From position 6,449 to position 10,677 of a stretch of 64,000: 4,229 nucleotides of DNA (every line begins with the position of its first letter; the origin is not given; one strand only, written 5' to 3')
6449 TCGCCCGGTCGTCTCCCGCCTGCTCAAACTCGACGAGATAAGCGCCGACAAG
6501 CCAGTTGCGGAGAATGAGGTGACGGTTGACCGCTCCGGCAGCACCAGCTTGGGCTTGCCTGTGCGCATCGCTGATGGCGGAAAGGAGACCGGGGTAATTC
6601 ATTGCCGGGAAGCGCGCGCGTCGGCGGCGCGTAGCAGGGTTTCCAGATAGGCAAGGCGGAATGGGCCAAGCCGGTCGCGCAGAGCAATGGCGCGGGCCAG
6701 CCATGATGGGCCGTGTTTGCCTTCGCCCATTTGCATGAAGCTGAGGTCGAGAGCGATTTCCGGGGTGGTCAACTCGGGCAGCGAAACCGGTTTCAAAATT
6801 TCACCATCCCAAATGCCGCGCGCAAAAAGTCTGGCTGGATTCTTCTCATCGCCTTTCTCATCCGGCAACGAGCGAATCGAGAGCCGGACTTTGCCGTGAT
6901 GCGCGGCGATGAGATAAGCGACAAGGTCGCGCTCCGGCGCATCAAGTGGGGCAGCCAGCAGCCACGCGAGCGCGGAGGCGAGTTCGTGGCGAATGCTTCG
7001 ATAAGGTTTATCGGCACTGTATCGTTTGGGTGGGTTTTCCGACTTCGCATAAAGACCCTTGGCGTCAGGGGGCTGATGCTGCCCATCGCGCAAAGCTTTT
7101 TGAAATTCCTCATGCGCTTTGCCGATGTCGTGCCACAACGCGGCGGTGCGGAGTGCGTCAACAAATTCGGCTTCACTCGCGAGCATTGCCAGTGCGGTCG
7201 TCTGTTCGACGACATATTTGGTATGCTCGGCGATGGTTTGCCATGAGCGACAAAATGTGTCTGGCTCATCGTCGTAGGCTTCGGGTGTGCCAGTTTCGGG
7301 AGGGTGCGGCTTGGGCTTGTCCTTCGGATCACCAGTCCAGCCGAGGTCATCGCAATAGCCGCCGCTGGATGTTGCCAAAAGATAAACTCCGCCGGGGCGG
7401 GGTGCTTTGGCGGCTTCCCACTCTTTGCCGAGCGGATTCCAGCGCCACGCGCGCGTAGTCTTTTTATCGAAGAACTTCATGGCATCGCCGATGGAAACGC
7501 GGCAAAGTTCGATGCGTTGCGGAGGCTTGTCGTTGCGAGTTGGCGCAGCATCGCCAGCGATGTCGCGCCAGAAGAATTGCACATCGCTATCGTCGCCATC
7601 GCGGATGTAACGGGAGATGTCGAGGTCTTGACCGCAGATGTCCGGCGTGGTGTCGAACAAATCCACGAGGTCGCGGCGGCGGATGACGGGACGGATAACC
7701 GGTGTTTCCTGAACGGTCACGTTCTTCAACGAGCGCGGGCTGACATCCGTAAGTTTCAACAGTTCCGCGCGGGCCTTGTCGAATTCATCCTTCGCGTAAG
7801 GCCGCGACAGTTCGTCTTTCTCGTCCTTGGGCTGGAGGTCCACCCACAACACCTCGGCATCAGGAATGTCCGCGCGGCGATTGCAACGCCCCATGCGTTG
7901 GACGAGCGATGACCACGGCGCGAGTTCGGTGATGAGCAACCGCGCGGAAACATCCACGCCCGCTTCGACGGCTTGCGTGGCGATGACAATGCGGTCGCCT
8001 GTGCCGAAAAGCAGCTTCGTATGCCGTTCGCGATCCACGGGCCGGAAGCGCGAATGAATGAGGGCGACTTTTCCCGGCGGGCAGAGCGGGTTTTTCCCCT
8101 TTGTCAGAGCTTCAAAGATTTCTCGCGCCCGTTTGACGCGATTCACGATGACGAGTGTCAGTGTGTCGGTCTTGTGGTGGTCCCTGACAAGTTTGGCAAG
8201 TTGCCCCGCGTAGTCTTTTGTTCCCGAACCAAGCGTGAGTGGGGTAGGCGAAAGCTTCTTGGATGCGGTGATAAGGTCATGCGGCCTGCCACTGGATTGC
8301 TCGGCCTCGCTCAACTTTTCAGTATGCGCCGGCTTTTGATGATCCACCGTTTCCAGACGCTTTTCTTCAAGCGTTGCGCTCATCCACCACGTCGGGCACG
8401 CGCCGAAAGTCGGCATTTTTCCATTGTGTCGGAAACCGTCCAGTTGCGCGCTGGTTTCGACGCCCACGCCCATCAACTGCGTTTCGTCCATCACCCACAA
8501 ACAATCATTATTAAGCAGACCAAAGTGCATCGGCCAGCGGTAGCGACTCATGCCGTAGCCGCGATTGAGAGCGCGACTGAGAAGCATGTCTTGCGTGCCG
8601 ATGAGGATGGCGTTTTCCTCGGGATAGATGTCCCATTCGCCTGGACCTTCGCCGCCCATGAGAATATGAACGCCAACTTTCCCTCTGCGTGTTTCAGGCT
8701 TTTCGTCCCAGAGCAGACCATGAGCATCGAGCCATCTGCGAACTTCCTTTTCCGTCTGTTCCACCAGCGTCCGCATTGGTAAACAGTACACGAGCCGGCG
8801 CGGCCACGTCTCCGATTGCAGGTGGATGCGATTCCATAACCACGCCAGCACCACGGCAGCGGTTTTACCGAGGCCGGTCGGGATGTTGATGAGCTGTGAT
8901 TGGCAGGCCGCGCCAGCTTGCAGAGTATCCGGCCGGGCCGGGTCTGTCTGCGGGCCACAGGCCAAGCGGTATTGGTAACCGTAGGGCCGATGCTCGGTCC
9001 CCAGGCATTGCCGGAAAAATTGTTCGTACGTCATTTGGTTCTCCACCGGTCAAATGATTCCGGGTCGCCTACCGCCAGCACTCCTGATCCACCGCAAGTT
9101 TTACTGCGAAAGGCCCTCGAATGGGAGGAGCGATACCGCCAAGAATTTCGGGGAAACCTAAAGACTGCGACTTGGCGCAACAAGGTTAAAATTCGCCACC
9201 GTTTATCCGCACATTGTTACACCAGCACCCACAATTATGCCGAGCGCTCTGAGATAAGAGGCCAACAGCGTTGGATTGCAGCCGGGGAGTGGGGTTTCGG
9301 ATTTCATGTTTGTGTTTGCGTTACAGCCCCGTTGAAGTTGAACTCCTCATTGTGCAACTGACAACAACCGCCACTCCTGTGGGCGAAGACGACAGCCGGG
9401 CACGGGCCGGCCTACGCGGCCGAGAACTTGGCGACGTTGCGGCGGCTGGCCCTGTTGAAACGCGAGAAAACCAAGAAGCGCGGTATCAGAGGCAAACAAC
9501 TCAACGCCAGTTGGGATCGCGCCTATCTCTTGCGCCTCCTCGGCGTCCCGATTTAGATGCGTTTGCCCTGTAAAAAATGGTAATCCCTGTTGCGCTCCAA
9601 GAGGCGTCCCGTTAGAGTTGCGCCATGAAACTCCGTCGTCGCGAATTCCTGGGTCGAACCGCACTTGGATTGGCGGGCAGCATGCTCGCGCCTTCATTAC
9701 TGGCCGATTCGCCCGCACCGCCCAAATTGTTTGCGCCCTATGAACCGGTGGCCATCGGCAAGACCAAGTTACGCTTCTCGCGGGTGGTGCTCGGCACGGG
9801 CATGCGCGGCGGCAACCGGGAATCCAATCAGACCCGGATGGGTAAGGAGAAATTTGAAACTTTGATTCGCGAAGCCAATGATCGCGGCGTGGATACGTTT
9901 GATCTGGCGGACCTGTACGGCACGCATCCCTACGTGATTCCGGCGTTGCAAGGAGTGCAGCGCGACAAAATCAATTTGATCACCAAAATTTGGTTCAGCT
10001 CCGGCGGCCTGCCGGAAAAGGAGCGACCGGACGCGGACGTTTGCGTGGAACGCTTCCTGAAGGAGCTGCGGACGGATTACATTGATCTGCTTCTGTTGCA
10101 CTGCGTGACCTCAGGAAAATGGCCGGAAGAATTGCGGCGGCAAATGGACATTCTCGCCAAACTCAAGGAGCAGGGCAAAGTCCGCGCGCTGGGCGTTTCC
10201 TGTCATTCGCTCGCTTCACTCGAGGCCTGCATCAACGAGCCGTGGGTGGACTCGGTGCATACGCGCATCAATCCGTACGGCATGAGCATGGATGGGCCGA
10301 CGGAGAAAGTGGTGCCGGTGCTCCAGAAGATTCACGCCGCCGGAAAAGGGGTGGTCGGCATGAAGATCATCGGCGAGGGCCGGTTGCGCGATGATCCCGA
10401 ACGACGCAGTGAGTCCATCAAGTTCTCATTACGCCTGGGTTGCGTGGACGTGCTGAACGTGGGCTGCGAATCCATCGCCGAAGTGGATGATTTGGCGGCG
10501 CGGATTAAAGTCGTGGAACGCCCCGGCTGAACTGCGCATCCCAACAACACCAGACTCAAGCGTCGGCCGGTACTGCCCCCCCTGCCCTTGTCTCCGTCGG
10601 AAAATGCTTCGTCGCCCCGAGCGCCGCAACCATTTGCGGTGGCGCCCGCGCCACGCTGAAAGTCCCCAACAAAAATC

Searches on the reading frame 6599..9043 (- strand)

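Call 77: search_protein_families(library=pfam, proteins=[window:6599-9043:-], max_evalue=0.00001)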
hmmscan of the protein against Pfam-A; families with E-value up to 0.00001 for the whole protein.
window:6599-9043:- (814 aa): 4 families
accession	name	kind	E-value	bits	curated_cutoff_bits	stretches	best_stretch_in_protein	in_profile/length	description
PF22590.2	Cas3-like_C_2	-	2.8e-23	82.6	27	1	295-391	4-105/106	CRISPR-associated nuclease/helicase Cas3, C-terminal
PF00270.35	DEAD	-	2.5e-10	40.8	26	1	49-230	16-164/167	DEAD/DEAH box helicase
PF18019.7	Cas3_HD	-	1.5e-08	35.3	23.1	1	613-720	39-133/207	Cas3, HD domain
PF00271.37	Helicase_C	-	3.6e-08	34.1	23.5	1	282-389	6-108/110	Helicase conserved C-terminal domain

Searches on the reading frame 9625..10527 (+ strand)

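Call 77: search_protein_families(library=pfam, proteins=[window:9625-10527:+], max_evalue=0.00001)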
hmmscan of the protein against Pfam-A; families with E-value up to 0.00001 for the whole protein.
window:9625-10527:+ (301 aa): 1 family
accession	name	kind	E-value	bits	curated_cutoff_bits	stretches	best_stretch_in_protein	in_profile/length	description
PF00248.27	Aldo_ket_red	-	7e-24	84.8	24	1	54-262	2-205/291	Aldo/keto reductase family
